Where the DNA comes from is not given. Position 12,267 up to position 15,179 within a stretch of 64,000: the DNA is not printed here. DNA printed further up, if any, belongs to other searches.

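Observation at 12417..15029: Actin-related protein with a roughly 450-aa acidic insertion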

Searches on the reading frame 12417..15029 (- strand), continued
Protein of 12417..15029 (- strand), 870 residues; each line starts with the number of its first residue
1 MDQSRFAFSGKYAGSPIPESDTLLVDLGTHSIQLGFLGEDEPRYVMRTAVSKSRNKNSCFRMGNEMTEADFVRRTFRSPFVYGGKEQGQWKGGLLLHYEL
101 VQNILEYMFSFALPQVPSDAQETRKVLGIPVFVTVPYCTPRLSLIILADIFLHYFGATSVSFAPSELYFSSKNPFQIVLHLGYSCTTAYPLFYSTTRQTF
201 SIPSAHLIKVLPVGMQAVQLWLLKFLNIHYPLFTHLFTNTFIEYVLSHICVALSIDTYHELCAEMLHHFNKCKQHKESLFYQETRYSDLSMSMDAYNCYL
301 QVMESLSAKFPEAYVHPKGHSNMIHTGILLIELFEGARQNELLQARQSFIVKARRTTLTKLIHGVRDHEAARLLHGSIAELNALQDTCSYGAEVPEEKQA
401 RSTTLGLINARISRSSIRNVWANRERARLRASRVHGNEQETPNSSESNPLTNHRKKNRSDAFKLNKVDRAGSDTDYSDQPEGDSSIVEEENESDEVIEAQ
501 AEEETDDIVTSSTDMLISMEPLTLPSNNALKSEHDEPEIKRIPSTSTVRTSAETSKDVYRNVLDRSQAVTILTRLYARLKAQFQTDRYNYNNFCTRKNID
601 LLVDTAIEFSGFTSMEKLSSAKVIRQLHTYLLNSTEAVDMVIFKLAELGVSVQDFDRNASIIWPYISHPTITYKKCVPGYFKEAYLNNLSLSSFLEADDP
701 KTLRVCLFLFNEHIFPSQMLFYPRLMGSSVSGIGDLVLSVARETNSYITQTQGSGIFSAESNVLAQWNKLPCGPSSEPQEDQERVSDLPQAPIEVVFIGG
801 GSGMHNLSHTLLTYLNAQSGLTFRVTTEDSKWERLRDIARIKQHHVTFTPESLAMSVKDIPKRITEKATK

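Call 30: search_solved_structures(query=A2, max_evalue=10, show_alignments=1)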
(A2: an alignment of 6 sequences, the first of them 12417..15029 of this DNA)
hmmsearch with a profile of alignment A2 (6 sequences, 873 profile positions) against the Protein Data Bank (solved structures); distinct sequences matched with E-value up to 10: 136 (the best 60 are shown).
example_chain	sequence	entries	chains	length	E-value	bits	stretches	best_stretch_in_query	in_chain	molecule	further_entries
6hts_H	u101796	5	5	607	1.3e-09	39.8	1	10-249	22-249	Actin-related protein 5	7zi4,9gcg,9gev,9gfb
9ge5_J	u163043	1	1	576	1.3e-09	39.7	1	10-249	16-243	Actin-related protein 5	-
6fhs_J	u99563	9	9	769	6.9e-08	34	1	18-251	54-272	Arp5 | DASH complex subunit DAD4 | Actin-related protein 5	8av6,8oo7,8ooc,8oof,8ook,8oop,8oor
6fml_J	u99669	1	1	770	1.7e-07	32.7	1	18-251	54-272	Actin related protein 5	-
7ju4_u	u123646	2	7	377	0.00022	22.4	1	22-252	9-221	Actin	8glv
4ci6_A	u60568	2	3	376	0.00038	21.6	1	22-64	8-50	ACTIN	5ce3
9e5c_6i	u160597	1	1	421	0.00086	20.5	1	21-56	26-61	Actin, putative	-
1yag_A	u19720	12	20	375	0.001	20.2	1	22-252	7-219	PROTEIN (ACTIN) | Actin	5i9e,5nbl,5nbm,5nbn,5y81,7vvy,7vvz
4efh_A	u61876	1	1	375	0.0011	20.1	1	21-64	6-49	Actin-1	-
7yfn_A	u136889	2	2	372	0.0011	20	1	22-252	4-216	Actin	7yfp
8thx_A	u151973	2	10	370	0.0011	20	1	22-252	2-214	Actin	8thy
7q8b_A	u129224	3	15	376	0.0013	19.9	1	21-59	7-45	Actin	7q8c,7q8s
8c47_A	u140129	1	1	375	0.0013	19.9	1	21-59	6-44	Actin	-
3b63_C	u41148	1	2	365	0.0013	19.8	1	22-252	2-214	Actin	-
8ti3_A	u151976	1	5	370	0.0014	19.8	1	22-252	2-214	Actin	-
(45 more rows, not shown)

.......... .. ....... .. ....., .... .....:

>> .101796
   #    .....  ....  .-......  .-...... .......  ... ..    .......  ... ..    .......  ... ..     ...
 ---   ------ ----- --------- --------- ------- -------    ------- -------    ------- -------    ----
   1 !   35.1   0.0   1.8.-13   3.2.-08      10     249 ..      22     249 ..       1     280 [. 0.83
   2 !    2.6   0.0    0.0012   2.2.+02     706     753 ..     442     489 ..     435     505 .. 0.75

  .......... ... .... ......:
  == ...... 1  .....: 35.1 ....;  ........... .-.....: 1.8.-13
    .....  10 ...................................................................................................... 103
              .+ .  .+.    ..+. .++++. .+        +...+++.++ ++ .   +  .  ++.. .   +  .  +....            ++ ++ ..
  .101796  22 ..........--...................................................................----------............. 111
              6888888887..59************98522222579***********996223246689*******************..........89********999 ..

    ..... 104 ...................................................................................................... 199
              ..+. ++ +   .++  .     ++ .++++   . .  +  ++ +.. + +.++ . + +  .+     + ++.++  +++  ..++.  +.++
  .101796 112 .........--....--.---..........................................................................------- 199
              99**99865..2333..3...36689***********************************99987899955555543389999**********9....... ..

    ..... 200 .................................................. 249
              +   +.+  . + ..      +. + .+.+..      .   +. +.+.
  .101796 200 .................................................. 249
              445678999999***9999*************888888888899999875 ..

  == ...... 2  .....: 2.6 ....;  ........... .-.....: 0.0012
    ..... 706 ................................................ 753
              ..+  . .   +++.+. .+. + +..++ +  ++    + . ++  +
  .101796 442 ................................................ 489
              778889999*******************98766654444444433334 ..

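Call 31: search_protein_families(library=pfam, proteins=[P0036, P0037, P0038, P0040, P0042, P0043, P0044], max_evalue=0.01)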
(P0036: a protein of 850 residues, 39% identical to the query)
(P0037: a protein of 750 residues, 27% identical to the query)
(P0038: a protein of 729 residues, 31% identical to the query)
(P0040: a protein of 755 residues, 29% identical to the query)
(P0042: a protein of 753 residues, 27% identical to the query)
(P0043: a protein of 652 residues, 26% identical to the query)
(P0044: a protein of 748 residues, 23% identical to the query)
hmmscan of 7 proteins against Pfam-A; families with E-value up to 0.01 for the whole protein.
P0036 (850 aa): 1 family
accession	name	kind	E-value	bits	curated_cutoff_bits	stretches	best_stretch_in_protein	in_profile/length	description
PF00022.25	Actin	-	4.7e-10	39.1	27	1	30-155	6-131/410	Actin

P0037 (750 aa): 1 family
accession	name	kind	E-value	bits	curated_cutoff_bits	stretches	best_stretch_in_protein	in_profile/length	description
PF00022.25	Actin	-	5.8e-13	48.6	27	2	62-243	6-159/410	Actin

P0038 (729 aa): 2 families
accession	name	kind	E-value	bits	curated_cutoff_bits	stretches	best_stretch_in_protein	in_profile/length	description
PF00022.25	Actin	-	1.5e-45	156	27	2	45-251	4-199/410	Actin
PF25398.1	CUX1_N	-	0.0042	17.5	27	1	302-344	35-77/116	CUX1-like, N-terminal tRNA-binding arm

P0040 (755 aa): 1 family
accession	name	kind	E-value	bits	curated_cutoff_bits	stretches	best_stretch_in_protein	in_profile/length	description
PF00022.25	Actin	-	2.4e-33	115.8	27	2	49-273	4-189/410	Actin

P0042 (753 aa): 1 family
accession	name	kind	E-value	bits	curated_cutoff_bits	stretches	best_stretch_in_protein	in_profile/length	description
PF00022.25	Actin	-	3e-49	168.2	27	2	35-227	4-187/410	Actin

P0043 (652 aa): 2 families
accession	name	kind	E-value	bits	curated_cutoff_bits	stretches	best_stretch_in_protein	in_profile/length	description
PF00022.25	Actin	-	2.4e-50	171.8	27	2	33-223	6-190/410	Actin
PF25229.1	Salactin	-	0.00034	20.2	27.1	1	529-594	264-331/335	Salactin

P0044 (748 aa): 1 family
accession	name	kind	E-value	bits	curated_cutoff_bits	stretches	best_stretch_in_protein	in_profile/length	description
PF00022.25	Actin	-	5.9e-50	170.5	27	2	40-242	4-189/410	Actin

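Call 36: find_homologous_proteins(query=A2, max_evalue=0.001)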
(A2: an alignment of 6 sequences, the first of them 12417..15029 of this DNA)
Query A2 (6 sequences) (870 aa, profile of the alignment): 4 proteins with E <= 0.001 among 8000 candidates.
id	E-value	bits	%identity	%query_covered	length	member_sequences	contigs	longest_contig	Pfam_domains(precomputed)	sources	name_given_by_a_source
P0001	0.0e+0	1671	99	100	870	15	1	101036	PF00022.26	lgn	-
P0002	0.0e+0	1664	87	100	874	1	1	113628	PF00022.26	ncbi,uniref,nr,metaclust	ncbi:Actin related protein [Giardia lamblia P15]|uniref:Actin related protein n=1 Tax=Giardia intest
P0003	0.0e+0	1663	78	100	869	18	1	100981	PF00022.26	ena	-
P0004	0.0e+0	1646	74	100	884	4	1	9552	PF00022.26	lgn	-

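Call 48: find_encoding_contigs(protein=P0037, flank=3000, max_places=2)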
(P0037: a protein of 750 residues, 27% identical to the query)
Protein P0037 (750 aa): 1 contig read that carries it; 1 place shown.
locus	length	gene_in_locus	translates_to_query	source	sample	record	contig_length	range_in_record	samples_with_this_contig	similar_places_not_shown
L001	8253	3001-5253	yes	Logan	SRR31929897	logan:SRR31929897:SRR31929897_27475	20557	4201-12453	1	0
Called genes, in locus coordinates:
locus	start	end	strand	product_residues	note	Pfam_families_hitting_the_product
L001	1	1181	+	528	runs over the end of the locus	-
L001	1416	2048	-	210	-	PF01588:tRNA_bind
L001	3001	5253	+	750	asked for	PF00022:Actin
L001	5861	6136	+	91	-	-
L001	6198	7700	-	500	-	PF26466:DNA_primase_lrg_N (weak), PF04104:DNA_primase_lrg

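Call 49: predict_structure(alignment_id=A4)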
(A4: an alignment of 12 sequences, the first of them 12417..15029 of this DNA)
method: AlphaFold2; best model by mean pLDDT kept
length: 870 residues; sequences in the alignment: 12
mean_pLDDT: 58.2   pTM: 0.52
mean pLDDT of the five models: 58.2, 54.8, 54.6, 51.7, 44.8
residues with pLDDT >= 90: 83; 70-90: 269; 50-70: 121; < 50: 397
segments of 3 or more residues with pLDDT < 50: 1-6, 50-93, 274-295, 318-374, 380-394, 401-563, 609-616, 658-707, 772-789, 862-870
pLDDT, mean of each block of 10 residues (from residue 1): 49 84 84 89 73 42 40 32 33 57 81 67 68 83 86 91 88 89 86 86 86 84 73 57 75 87 76 45 30 48 76 61 39 36 39 38 45 49 42 48 42 36 37 33 31 28 28 29 26 26 26 26 30 33 33 31 63 74 69 58 54 49 71 77 78 58 29 27 32 38 43 81 81 93 87 73 73 41 45 86 86 89 88 90 84 78 36
secondary structure, 60 per line:
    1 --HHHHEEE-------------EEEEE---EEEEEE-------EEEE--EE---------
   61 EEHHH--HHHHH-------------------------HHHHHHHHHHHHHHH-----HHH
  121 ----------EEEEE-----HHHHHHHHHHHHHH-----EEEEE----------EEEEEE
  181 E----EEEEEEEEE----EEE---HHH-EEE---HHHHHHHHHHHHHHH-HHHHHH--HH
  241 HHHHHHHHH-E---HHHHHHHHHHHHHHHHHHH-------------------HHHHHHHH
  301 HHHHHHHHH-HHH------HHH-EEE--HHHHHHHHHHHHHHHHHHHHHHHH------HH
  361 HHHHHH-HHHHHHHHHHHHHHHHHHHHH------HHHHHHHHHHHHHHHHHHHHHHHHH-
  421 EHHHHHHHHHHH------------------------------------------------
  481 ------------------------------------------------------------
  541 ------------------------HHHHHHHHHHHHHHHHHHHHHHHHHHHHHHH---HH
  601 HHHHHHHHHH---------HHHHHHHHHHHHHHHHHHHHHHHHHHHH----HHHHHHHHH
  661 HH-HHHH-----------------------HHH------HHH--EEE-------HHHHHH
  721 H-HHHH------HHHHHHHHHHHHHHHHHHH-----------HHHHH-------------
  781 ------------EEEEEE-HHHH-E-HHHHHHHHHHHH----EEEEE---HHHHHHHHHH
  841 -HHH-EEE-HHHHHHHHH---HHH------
elements in order (helices of 4 or more, strands of 3 or more residues): H3-6 E7-9 E23-27 E31-36 E44-47 H68-72 H98-112 E131-135 H141-154 E160-164 E175-181 E186-194 E199-201 E209-211 H215-229 H231-236 H239-249 H255-273 H293-309 E324-326 H329-352 H359-366 H368-388 H395-419 H422-432 H565-595 H599-610 H620-647 H652-662 H664-667 E705-707 H715-721 H723-726 H733-751 H763-767 E793-798 H800-803 H807-818 E823-827 H831-840 E846-848 H850-858

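Call 51: fold_search(model_id=the predicted structure, library=pdb)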
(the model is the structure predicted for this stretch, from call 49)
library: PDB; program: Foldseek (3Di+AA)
matches with E <= 10: 754; with E <= 0.001: 479
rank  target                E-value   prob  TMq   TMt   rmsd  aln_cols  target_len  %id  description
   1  9c9g_R                9.8e-11  1.00  0.31  0.46  22.6       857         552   12  S.c INO80 in complex with S.c 0/80 nucleosome (released 2025-07-16)
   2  8av6_J                1.0e-10  1.00  0.30  0.39  27.3       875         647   14  CryoEM structure of INO80 core nucleosome complex in closed grappler conformation (released 2022-12-14)
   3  8oo7_J                1.3e-10  1.00  0.32  0.42  26.6       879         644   14  CryoEM Structure INO80core Hexasome complex composite model state1 (released 2023-07-26)
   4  9c9s_R                3.6e-10  1.00  0.31  0.46  21.9       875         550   12  S.c INO80 in complex with S.c 0/40 nucleosome, Class 1 (released 2025-07-16)
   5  7zi4_H                1.8e-09  1.00  0.21  0.41   5.2       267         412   19  Cryo-EM structure of the human INO80 complex bound to a WT nucleosome (released 2023-04-19)
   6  8oop_J                4.4e-09  1.00  0.32  0.43  26.1       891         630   14  CryoEM Structure INO80core Hexasome complex composite model state2 (released 2023-07-26)
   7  8euf_R                5.4e-09  1.00  0.23  0.42   5.5       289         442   18  Class2 of the INO80-Nucleosome complex (released 2023-07-12)
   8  9c9t_R                5.4e-09  1.00  0.31  0.50  18.5       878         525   11  S.c INO80 in complex with S.c 0/40 nucleosome, Class 2 (released 2025-07-16)
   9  6fml_J                7.0e-09  1.00  0.21  0.34   6.0       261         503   20  CryoEM Structure INO80core Nucleosome complex (released 2018-04-25)
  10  9jus_P                7.8e-09  1.00  0.21  0.46  11.2       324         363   16  Structure of villin bound to an actin trimer (released 2025-10-08)
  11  2q36                  8.7e-09  1.00  0.21  0.46  11.2       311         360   17  Actin Dimer Cross-linked between Residues 191 and 374 and complexed with Kabiramide C (released 2007-06-05)
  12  1c0f_A                1.1e-08  1.00  0.21  0.45  10.5       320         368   16  CRYSTAL STRUCTURE OF DICTYOSTELIUM CAATP-ACTIN IN COMPLEX WITH GELSOLIN SEGMENT 1 (released 2000-03-01)
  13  2asm                  1.1e-08  1.00  0.20  0.44  10.9       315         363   17  Structure of Rabbit Actin In Complex With Reidispongiolide A (released 2005-10-11)
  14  6d8c_H                1.2e-08  1.00  0.21  0.44  10.8       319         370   17  Cryo-EM structure of FLNaABD E254K bound to phalloidin-stabilized F-actin (released 2018-09-19)
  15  9jus_p                1.2e-08  1.00  0.22  0.48  10.8       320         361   18  Structure of villin bound to an actin trimer (released 2025-10-08)
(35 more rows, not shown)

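Call 75: find_encoding_contigs(protein=P0003, flank=6000, max_places=1)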
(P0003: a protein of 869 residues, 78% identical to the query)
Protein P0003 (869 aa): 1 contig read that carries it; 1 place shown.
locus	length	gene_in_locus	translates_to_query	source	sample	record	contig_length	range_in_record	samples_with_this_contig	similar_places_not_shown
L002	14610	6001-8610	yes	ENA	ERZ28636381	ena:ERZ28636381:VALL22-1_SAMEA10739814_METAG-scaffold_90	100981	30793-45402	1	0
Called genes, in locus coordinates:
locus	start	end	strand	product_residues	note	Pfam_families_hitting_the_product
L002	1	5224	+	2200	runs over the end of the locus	PF00069:Pkinase, PF14531:Kinase-like (faint), PF00069:Pkinase, PF07714:PK_Tyr_Ser-Thr, PF00069:Pkinase, PF07714:PK_Tyr_Ser-Thr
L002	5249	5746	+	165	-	-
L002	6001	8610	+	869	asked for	PF00022:Actin (weak)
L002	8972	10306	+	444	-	PF00069:Pkinase, PF07714:PK_Tyr_Ser-Thr, PF00023:Ank (faint), PF13606:Ank_3 (faint), PF13857:Ank_5 (faint), PF12796:Ank_2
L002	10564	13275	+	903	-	-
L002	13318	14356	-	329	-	PF01116:F_bP_aldolase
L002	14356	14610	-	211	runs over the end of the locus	PF03637:Mob1_phocein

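Call 76: find_encoding_contigs(protein=P0002, flank=6000, max_places=1)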
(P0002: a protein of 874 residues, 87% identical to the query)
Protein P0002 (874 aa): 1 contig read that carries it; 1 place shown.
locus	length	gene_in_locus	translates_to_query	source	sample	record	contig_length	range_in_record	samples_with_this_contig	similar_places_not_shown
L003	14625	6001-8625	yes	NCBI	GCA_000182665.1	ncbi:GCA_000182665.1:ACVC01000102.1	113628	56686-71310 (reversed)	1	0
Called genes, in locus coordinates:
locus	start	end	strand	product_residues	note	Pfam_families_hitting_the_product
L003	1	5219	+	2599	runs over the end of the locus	PF00069:Pkinase, PF07714:PK_Tyr_Ser-Thr, PF14531:Kinase-like (faint), PF00069:Pkinase, PF07714:PK_Tyr_Ser-Thr, PF00069:Pkinase, PF07714:PK_Tyr_Ser-Thr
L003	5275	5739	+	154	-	-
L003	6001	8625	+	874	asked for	PF00022:Actin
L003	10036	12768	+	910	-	-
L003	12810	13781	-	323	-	PF01116:F_bP_aldolase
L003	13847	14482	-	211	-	PF03637:Mob1_phocein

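Call 77: find_encoding_contigs(protein=P0036, flank=6000, max_places=1)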
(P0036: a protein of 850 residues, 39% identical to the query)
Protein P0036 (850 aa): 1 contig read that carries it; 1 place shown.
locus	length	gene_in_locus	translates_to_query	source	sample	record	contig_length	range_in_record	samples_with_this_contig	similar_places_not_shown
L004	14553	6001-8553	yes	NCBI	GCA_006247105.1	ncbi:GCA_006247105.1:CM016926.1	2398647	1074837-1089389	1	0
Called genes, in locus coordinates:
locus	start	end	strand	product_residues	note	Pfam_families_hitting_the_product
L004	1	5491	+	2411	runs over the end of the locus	PF00069:Pkinase, PF07714:PK_Tyr_Ser-Thr, PF14531:Kinase-like (faint), PF00069:Pkinase, PF07714:PK_Tyr_Ser-Thr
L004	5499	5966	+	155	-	-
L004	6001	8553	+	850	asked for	PF00022:Actin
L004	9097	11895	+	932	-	PF02171:Piwi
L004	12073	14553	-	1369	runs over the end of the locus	PF23197:IG_AIR9 (faint)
